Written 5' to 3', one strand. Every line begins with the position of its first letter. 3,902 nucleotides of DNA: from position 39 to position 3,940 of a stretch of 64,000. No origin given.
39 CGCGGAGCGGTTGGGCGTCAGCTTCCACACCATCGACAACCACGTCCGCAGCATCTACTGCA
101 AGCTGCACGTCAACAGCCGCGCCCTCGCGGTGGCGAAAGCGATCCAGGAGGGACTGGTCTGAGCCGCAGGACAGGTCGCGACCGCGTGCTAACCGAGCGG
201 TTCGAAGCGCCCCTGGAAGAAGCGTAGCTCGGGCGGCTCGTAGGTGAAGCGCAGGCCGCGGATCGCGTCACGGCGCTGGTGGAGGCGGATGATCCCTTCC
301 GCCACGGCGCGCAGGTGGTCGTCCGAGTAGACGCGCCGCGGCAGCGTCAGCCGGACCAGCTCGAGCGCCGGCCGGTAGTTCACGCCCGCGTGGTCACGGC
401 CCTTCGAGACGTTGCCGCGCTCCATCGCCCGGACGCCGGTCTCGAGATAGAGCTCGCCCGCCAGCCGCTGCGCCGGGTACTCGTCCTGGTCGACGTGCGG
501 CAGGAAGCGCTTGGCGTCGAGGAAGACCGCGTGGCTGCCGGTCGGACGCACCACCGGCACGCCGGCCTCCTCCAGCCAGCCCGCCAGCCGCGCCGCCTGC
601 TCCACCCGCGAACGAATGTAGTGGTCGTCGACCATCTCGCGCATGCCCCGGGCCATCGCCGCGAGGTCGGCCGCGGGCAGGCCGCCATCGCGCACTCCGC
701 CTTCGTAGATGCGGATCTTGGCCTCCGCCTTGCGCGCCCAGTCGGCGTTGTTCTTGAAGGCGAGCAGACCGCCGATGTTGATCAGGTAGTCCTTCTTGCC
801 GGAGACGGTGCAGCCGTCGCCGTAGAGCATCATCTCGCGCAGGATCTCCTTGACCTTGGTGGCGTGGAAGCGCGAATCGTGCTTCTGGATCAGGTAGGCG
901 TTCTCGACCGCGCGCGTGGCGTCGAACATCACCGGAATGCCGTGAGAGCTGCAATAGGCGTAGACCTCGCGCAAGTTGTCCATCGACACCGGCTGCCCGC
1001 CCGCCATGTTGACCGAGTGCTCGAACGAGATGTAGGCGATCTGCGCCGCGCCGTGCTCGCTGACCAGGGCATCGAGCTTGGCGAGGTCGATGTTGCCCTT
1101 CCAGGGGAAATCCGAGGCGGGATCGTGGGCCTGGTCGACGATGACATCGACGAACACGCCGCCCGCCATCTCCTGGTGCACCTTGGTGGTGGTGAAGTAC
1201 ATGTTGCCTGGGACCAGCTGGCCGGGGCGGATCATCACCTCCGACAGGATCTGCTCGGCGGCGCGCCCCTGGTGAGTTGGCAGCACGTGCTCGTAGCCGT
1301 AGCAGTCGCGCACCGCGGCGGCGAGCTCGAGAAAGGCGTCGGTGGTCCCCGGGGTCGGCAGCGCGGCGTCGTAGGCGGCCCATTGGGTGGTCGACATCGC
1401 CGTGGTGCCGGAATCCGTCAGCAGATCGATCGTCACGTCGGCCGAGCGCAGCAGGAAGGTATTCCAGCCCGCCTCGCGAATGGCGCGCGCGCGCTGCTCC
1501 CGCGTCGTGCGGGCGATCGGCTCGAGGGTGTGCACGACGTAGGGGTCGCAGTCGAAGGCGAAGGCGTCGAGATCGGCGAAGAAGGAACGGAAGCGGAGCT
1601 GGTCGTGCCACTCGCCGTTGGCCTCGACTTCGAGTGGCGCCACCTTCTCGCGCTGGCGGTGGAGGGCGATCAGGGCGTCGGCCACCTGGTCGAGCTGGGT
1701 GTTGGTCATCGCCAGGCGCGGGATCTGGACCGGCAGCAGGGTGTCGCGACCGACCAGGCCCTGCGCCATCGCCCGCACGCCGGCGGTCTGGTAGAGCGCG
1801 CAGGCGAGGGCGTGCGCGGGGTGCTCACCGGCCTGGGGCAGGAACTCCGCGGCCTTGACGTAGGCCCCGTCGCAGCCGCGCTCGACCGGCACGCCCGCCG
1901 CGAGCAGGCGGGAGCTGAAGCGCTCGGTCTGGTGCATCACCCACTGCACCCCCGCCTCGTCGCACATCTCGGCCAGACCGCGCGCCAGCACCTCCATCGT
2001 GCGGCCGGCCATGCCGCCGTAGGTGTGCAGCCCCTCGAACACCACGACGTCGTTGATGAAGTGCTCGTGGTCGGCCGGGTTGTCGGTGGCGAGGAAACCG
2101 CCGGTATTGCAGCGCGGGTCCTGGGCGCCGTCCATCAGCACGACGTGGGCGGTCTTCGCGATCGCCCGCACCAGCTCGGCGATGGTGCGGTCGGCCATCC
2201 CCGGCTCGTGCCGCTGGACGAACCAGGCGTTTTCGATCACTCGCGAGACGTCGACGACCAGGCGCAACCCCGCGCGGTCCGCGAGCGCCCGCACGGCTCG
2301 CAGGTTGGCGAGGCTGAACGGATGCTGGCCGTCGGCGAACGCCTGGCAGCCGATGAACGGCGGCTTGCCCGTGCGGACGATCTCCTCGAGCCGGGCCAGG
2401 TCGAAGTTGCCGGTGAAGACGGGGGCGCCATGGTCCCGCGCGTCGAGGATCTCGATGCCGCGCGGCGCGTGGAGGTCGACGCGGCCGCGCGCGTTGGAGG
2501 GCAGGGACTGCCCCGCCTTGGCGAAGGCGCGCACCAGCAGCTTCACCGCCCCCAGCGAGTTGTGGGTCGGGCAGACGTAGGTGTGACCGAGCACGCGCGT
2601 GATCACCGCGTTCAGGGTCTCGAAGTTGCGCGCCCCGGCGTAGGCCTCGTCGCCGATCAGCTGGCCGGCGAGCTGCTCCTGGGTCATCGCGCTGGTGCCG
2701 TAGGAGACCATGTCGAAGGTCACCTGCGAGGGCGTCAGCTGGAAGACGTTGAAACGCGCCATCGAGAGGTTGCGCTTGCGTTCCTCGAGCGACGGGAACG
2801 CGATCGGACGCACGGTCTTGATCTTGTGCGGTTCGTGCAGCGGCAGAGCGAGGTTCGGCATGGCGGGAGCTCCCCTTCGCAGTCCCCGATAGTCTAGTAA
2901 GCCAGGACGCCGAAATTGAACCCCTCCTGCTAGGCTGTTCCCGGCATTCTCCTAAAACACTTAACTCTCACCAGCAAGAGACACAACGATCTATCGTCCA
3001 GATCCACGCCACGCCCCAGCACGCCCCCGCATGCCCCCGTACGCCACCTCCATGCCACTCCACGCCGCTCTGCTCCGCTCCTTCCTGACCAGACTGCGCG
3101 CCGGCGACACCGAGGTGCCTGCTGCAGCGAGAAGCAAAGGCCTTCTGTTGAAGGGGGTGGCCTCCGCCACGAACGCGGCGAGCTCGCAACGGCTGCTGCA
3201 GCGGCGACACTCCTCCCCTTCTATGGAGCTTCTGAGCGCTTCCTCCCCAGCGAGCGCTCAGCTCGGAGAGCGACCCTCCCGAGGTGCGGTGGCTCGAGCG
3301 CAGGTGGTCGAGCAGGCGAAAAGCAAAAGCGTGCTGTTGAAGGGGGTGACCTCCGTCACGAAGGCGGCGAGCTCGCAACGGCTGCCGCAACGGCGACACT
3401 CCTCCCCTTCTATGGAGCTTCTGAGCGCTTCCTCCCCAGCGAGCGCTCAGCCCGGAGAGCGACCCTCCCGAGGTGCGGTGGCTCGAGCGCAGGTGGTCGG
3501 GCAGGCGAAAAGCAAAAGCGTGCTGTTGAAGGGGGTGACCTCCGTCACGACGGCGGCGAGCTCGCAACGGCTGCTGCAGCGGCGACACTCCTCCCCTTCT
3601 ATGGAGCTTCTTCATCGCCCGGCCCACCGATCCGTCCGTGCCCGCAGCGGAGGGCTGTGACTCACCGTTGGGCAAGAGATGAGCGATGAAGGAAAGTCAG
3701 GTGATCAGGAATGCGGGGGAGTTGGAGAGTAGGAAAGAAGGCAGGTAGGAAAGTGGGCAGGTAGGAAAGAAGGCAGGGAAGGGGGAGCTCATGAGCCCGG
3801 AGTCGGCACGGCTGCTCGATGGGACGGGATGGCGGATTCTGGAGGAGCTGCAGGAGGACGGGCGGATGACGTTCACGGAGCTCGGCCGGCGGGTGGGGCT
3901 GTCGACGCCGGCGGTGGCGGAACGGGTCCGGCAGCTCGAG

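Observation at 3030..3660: Novel dispersed tandem-repeat family with a conserved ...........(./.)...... core, at four intergenic loci within 64 kb (locus 1, inverted orientation)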

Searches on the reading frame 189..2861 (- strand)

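Call 19: search_protein_families(library=pfam, proteins=[window:189-2861:-], max_evalue=0.01)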
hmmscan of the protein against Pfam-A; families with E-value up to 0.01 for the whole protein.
window:189-2861:- (890 aa): 1 family
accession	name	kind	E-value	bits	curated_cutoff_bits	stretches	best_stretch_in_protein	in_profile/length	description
PF01212.27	Beta_elim_lyase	-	3.7e-92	309.2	27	2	479-854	1-286/288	Beta-eliminating lyase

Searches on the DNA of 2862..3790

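Call 24: search_rna_families(source=window, start=2862, end=3790, threshold=evalue, max_evalue=10)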
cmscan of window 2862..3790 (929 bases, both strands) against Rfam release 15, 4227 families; matches with E-value up to 10: 2.
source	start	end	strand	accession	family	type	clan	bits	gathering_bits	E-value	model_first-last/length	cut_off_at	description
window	3637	3747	+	RF02879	MH_s10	Gene; sRNA;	-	17.1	81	1.2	1-143/143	no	Mesorhizobail RNA 10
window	3372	3450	-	RF01736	flg-Rhizobiales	Cis-reg;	-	16.7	55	0.8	1-141/141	no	flg-Rhizobiales RNA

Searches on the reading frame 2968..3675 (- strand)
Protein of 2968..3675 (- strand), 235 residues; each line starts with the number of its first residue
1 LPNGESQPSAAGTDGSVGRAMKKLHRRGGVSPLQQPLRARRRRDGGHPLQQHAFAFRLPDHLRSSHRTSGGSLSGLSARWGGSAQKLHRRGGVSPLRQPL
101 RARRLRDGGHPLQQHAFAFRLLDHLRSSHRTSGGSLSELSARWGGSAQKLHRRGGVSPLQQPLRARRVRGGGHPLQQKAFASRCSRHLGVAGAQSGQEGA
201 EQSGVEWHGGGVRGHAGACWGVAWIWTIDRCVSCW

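Call 19: search_protein_families(library=pfam, proteins=[window:2968-3675:-], max_evalue=0.01)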
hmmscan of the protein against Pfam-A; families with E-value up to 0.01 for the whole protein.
window:2968-3675:- (235 aa): 0 families

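Call 51: find_homologous_proteins(query=window:2968-3675:-, max_evalue=0.001)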
Query window:2968-3675:-: 6993 candidates shared short words with the query, none scored E <= 0.001.
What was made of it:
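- The minus-strand ORF has no homologue at all (call 51).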
